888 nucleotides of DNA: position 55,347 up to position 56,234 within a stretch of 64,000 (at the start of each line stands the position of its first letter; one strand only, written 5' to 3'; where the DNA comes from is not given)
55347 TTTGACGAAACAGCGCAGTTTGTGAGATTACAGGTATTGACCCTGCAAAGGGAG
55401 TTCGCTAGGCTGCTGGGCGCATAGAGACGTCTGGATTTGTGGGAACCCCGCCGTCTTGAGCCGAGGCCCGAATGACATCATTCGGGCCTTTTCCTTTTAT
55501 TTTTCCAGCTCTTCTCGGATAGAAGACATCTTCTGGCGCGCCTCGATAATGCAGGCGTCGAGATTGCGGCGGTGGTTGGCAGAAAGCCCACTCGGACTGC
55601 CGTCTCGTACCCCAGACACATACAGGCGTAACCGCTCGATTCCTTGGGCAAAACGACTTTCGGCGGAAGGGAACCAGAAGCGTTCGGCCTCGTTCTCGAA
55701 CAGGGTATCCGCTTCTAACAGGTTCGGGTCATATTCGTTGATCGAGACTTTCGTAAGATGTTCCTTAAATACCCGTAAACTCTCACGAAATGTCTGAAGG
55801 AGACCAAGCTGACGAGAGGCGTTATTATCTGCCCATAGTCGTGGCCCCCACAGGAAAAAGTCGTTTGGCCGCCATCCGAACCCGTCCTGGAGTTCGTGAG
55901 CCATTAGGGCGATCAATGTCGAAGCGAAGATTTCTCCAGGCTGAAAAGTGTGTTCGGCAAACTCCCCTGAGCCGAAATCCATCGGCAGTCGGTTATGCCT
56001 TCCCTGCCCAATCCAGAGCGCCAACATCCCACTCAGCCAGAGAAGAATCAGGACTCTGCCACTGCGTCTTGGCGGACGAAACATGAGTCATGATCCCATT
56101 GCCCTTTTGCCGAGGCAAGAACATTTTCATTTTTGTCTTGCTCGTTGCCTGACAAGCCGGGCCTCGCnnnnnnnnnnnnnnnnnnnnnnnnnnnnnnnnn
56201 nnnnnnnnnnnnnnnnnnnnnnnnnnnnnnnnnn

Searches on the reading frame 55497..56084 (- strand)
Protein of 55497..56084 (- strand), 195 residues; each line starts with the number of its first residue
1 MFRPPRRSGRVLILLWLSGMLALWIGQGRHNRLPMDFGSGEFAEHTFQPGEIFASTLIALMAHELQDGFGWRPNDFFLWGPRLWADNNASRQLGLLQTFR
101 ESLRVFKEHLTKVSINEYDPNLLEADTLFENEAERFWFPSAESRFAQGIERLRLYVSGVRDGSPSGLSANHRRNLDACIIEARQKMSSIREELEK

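Call 52: search_protein_families(library=pfam, proteins=[window:55497-56084:-], max_evalue=0.01)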
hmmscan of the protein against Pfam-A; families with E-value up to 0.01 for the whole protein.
window:55497-56084:- (195 aa): 1 family
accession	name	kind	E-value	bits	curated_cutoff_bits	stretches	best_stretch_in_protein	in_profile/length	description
PF10095.14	DUF2333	-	2.1e-12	47.1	22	1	44-162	49-166/330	Uncharacterized protein conserved in bacteria (DUF2333)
